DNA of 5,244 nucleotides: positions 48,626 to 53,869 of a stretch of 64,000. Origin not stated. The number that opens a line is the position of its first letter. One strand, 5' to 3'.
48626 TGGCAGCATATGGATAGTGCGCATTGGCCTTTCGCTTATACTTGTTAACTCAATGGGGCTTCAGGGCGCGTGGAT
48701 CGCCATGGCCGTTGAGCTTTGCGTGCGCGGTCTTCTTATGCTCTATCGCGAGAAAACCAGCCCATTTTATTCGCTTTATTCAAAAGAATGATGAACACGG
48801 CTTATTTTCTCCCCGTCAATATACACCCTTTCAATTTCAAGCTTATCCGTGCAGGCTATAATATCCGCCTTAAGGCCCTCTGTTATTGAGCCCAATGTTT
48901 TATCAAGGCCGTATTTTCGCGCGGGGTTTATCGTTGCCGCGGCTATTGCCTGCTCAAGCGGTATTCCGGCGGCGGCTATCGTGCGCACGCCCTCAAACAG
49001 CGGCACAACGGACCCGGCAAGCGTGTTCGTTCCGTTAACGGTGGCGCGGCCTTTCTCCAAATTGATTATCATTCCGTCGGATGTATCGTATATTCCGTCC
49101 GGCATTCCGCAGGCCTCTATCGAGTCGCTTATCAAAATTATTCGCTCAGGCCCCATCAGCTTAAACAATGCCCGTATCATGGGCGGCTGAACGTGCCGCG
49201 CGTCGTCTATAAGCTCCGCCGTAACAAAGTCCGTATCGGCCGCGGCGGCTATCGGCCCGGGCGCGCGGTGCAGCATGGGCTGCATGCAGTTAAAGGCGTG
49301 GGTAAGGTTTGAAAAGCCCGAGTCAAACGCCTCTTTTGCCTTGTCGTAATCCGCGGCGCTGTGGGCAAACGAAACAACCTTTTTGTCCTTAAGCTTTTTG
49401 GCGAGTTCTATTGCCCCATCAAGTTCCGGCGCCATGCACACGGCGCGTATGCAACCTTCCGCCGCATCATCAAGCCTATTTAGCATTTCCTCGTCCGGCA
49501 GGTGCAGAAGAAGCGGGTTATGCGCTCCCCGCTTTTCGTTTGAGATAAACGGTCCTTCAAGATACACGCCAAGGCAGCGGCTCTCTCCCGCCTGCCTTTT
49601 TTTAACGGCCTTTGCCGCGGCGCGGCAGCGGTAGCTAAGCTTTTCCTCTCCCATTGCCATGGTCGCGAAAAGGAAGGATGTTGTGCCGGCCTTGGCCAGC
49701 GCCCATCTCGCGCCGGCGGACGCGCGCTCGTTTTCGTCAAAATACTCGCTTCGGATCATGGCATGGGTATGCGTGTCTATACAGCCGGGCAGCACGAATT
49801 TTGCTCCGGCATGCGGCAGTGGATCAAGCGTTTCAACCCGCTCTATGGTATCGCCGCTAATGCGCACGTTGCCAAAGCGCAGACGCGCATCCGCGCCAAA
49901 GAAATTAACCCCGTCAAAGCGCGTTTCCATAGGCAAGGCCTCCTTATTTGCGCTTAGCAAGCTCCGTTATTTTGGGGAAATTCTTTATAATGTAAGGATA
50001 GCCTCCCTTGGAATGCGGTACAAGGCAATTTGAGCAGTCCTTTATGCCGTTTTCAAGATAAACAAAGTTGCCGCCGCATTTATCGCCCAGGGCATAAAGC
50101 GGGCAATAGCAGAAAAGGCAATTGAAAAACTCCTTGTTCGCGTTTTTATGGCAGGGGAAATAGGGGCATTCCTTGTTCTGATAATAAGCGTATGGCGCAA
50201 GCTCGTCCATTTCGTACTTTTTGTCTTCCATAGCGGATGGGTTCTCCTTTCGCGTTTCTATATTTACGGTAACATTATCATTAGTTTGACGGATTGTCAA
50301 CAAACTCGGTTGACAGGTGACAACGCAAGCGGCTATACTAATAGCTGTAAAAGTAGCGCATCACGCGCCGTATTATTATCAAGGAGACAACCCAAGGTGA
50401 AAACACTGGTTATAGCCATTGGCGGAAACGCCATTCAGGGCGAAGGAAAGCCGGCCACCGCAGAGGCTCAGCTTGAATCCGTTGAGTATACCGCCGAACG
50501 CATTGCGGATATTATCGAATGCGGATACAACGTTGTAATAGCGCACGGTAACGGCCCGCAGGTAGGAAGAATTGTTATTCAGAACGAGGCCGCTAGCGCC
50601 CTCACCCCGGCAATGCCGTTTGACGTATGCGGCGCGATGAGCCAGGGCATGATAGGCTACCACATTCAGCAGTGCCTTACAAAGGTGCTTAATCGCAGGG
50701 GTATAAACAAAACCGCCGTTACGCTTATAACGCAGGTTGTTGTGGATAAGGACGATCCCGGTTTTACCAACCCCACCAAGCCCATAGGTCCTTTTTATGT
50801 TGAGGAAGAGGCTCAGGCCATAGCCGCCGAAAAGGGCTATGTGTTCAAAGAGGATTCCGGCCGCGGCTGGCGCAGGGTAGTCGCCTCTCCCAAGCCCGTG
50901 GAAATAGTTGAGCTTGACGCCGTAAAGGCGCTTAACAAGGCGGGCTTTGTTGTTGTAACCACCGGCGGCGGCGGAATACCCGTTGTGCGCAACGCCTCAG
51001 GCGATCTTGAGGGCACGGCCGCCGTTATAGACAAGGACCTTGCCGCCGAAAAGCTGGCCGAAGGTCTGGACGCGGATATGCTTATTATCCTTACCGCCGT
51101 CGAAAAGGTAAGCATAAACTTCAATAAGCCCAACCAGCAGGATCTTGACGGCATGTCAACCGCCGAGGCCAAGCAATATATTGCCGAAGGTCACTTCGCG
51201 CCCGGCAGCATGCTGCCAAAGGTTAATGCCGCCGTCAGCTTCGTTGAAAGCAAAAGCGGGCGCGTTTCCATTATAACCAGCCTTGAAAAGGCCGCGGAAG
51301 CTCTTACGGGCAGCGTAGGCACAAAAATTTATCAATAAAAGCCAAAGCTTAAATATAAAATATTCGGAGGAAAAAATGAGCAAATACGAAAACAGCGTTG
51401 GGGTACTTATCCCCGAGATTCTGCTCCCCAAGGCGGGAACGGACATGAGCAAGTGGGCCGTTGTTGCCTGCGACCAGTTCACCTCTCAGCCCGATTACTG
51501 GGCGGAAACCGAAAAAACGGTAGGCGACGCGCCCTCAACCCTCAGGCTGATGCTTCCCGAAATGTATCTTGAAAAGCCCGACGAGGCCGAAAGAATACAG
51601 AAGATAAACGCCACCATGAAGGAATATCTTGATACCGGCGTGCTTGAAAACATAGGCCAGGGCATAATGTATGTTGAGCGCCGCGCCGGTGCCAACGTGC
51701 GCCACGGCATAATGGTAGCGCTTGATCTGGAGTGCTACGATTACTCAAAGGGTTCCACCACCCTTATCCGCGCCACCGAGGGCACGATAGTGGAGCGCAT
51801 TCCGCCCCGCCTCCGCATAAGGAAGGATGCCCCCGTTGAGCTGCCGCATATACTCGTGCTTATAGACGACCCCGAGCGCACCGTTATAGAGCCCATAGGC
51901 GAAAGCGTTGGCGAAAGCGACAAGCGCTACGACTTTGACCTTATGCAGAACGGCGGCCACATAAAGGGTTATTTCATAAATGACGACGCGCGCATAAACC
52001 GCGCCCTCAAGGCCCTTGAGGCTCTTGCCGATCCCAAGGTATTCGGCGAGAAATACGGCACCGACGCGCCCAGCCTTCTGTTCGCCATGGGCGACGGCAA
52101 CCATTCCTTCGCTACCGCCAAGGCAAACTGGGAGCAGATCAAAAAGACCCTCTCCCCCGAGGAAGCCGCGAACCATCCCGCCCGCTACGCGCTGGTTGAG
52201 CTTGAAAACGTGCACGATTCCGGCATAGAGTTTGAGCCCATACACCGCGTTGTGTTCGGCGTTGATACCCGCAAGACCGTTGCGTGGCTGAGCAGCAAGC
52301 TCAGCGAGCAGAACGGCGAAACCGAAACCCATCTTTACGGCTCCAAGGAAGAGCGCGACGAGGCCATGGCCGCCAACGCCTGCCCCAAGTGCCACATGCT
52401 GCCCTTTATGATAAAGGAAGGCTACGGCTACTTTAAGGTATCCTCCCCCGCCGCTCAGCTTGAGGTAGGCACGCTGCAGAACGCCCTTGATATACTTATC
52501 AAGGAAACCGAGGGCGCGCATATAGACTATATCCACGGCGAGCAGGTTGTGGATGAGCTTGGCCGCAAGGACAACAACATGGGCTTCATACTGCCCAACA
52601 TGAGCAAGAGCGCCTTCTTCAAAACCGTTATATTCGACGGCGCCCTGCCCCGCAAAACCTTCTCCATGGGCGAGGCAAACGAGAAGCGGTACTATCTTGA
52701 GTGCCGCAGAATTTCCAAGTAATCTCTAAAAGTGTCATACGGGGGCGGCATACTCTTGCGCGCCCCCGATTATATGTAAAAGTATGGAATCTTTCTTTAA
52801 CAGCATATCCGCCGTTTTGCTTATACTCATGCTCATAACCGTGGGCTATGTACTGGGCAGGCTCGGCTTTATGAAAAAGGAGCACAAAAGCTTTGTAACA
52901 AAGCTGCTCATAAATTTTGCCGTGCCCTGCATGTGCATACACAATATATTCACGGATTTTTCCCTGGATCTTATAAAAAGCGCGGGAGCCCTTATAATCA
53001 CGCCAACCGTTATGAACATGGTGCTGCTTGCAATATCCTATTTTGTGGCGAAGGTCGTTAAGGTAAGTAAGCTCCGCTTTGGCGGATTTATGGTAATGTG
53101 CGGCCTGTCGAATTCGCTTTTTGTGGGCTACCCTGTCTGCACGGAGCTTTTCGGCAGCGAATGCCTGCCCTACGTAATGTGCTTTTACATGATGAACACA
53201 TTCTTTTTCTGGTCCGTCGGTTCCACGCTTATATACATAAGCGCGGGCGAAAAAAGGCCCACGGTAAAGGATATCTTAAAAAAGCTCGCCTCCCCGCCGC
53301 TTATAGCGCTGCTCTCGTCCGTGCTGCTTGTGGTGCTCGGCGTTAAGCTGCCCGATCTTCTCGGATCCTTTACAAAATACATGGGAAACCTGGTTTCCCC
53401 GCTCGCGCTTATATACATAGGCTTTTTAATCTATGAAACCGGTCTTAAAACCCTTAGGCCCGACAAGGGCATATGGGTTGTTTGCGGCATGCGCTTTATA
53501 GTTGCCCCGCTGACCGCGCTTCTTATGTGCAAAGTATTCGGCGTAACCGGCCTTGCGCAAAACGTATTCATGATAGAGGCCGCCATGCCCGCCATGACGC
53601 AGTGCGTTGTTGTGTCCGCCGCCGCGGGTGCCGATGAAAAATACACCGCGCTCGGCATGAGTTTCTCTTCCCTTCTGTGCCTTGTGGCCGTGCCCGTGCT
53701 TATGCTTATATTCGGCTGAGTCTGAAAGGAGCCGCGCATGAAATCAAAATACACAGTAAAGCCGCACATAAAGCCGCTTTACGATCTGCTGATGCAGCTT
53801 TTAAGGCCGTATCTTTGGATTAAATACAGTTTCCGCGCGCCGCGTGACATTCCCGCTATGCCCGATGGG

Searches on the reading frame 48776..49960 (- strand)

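Call 88: search_protein_families(library=pfam, proteins=[window:48776-49960:-], max_evalue=0.00001)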
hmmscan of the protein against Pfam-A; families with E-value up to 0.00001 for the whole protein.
window:48776-49960:- (394 aa): 2 families
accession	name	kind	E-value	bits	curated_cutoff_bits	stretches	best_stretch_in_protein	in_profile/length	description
PF01979.26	Amidohydro_1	-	1.1e-22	81.2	25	1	55-384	1-343/345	Amidohydrolase family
PF07969.17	Amidohydro_3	-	7.7e-08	32.7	29.7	0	331-370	405-444/472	Amidohydrolase family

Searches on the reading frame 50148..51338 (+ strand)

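Call 88: search_protein_families(library=pfam, proteins=[window:50148-51338:+], max_evalue=0.00001)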
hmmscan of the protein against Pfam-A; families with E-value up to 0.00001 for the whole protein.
window:50148-51338:+ (396 aa): 1 family
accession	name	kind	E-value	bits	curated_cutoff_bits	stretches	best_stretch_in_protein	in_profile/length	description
PF00696.33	AA_kinase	-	2.3e-26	93.4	24.9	1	85-376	1-233/234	Amino acid kinase family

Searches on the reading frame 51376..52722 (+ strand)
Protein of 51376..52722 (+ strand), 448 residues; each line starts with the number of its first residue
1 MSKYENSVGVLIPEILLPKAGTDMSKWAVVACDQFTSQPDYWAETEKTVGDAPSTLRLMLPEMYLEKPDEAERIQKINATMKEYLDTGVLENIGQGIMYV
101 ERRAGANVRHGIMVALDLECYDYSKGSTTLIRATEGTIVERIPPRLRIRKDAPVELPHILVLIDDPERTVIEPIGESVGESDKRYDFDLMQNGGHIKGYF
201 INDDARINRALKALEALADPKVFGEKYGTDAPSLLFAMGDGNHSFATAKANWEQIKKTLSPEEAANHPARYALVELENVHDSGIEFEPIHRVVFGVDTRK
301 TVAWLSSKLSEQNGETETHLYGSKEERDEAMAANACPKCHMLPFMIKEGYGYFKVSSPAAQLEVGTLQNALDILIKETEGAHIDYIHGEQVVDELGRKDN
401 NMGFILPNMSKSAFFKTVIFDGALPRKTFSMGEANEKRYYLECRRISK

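Call 88: search_protein_families(library=pfam, proteins=[window:51376-52722:+], max_evalue=0.00001)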
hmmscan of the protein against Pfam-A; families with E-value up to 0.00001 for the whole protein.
window:51376-52722:+ (448 aa): 1 family
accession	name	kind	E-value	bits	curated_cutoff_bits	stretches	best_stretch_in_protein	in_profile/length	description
PF06245.16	DUF1015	-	3.5e-64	217.2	25.8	1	17-372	2-323/325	Protein of unknown function (DUF1015)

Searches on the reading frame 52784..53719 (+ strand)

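Call 88: search_protein_families(library=pfam, proteins=[window:52784-53719:+], max_evalue=0.00001)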
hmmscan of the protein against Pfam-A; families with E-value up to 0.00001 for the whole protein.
window:52784-53719:+ (311 aa): 1 family
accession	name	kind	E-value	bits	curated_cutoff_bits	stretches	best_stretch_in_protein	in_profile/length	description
PF03547.23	Mem_trans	-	3e-30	105.4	25.7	1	8-307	3-343/343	Membrane transport protein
